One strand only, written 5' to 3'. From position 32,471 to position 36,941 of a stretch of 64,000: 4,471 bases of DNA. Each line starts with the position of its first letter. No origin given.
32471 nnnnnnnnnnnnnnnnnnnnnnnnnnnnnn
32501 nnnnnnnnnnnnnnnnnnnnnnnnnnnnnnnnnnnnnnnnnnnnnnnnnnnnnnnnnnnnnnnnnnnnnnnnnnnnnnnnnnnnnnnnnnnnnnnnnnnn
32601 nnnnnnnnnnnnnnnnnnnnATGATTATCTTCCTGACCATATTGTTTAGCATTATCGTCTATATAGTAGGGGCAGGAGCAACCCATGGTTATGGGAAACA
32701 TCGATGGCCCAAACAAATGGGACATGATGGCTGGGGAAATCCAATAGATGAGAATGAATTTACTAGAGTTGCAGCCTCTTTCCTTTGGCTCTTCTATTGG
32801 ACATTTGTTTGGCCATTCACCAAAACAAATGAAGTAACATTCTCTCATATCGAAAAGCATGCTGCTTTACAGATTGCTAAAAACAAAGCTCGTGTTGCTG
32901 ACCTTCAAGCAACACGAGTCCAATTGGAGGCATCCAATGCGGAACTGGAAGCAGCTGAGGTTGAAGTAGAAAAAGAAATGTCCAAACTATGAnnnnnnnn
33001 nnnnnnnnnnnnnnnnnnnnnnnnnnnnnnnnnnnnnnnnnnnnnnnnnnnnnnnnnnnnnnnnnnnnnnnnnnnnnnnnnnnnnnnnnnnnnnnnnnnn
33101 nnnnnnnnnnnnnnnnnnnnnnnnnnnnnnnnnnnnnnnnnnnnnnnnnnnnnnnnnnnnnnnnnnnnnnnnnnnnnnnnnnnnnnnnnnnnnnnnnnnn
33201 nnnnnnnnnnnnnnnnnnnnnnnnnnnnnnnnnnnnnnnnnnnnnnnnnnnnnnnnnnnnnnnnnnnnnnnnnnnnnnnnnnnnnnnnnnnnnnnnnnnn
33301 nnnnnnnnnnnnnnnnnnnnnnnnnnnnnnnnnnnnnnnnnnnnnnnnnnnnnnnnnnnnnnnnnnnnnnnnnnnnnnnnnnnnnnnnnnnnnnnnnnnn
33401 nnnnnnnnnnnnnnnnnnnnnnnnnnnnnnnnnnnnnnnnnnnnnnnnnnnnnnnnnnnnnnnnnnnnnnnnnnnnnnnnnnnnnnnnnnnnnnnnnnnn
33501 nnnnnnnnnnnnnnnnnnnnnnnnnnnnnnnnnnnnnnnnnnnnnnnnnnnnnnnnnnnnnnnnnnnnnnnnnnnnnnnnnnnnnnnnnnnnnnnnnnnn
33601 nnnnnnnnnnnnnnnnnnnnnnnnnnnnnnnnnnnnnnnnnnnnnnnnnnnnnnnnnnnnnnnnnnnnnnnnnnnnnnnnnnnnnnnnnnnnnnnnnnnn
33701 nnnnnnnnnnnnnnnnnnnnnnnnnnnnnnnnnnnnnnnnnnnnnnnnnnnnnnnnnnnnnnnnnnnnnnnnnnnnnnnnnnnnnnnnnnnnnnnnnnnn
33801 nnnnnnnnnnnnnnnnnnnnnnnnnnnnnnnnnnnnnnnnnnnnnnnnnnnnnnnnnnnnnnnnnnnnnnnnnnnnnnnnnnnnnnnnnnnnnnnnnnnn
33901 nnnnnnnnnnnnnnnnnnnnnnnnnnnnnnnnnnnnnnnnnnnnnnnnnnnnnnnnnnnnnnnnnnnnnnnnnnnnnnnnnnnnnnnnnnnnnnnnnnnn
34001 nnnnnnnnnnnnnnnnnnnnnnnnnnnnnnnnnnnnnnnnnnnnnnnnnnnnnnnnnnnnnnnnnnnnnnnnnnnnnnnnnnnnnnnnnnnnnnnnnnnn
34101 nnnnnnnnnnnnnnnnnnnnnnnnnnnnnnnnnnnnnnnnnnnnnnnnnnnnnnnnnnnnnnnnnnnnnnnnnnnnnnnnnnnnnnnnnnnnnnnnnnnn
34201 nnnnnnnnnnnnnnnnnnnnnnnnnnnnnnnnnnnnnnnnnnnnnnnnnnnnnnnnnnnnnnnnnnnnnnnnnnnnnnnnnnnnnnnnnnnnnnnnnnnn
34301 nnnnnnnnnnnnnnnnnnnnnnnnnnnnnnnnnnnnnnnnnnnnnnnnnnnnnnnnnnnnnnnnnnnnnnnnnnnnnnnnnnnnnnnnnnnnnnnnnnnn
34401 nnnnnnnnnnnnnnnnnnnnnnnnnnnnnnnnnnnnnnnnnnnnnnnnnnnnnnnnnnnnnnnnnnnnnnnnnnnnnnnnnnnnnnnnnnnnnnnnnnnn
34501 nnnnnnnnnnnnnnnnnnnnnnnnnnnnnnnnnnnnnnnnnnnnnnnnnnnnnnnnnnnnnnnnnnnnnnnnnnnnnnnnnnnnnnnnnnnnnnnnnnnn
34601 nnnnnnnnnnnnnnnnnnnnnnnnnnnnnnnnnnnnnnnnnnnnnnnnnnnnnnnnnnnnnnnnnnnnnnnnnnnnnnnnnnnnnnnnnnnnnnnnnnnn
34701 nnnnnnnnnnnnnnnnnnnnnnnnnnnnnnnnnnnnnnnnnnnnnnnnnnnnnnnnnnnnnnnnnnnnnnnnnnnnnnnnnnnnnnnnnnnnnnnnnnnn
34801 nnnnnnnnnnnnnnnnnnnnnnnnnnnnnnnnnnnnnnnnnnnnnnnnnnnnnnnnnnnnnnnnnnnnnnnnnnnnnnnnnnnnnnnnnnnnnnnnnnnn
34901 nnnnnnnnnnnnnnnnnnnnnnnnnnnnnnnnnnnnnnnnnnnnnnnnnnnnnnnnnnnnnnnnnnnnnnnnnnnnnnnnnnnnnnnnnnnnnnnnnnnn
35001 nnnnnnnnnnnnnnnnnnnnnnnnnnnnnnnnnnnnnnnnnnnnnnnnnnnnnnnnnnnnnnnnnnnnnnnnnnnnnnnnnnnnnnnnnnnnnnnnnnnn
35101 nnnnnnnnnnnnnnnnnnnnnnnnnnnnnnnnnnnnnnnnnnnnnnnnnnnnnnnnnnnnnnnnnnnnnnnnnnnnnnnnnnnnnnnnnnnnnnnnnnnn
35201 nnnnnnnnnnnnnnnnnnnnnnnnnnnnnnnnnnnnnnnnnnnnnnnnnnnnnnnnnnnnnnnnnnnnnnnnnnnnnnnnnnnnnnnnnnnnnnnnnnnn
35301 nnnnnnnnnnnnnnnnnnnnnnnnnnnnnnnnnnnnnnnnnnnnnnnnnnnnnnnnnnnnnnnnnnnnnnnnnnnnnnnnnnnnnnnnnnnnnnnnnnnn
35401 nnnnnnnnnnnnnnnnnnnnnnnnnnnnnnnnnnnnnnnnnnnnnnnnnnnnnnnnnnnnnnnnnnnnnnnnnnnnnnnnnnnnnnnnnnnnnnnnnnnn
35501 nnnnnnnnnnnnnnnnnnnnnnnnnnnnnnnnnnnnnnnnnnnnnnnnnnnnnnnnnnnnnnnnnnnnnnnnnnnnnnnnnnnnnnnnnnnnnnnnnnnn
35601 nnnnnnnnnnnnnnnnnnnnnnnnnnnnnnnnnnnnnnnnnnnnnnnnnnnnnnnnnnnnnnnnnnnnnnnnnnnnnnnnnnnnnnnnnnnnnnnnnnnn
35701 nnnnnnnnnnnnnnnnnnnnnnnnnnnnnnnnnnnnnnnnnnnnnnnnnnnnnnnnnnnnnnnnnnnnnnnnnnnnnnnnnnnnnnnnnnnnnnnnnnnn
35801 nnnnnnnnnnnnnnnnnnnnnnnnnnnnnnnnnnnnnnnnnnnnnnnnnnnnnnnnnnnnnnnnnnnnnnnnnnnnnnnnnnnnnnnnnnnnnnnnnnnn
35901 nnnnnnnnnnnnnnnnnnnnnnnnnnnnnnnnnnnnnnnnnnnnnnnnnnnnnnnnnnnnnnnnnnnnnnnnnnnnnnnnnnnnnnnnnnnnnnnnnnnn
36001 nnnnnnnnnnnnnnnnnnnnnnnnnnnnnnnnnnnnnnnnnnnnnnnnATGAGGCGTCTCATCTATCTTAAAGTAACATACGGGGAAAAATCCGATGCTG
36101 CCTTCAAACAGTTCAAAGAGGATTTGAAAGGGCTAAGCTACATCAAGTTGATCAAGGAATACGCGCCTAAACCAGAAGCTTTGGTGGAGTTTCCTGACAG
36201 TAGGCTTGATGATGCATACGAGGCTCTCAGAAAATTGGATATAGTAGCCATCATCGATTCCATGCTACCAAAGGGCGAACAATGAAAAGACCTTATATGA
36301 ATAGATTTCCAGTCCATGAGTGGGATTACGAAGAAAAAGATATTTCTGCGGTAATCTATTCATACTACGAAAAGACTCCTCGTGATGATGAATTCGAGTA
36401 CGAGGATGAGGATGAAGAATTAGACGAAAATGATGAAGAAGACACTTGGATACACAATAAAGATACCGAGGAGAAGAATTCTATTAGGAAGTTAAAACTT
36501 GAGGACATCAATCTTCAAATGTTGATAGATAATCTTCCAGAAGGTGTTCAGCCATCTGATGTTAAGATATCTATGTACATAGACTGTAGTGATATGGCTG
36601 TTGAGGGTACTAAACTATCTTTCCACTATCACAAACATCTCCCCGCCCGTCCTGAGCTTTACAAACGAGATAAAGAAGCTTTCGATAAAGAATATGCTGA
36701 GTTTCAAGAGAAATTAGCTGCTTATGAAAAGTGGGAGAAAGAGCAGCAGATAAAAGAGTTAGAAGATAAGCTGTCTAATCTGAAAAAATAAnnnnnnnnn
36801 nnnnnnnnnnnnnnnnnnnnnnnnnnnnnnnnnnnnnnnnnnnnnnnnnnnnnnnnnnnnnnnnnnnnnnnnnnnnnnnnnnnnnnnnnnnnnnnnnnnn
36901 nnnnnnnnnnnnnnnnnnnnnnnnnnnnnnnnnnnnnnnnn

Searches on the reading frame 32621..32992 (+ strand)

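Call 62: search_protein_families(library=pfam, proteins=[window:32621-32992:+], max_evalue=0.01)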
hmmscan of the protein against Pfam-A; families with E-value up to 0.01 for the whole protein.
window:32621-32992:+ (123 aa): 1 family
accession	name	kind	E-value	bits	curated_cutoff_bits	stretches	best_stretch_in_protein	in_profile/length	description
PF00520.37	Ion_trans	-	0.00077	19.2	25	1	2-59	136-183/241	Ion transport protein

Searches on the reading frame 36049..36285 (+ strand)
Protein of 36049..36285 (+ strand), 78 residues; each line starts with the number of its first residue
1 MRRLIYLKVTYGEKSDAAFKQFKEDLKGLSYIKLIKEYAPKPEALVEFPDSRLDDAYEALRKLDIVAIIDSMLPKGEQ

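Call 37: search_protein_families(library=pfam, proteins=[window:36049-36285:+], max_evalue=0.1)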
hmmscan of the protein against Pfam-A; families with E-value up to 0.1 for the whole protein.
window:36049-36285:+ (78 aa): 1 family
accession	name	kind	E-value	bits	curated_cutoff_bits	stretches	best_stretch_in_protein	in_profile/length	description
PF22161.1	Mre11_C_bact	-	0.0052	17.2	27.4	1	21-43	3-25/47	Mre11 C-terminal domain, bacteria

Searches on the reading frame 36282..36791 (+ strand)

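Call 9: search_protein_families(library=phrogs, proteins=[window:36282-36791:+], max_evalue=0.01)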
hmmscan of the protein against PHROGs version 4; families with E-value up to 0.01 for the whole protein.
window:36282-36791:+ (169 aa): 0 families

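Call 37: search_protein_families(library=pfam, proteins=[window:36282-36791:+], max_evalue=0.1)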
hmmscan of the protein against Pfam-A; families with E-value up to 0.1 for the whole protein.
window:36282-36791:+ (169 aa): 3 families
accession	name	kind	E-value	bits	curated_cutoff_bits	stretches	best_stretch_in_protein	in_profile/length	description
PF19658.4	DUF6161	-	0.0032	17.4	27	1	124-165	31-72/216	Family of unknown function (DUF6161)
PF23461.1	ZMYND11_CC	-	0.02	15.7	27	1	134-166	7-39/54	ZMYND11 protein coiled-coil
PF07541.17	EIF_2_alpha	-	0.084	13.3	22.8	1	62-109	25-72/114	Eukaryotic translation initiation factor 2 alpha subunit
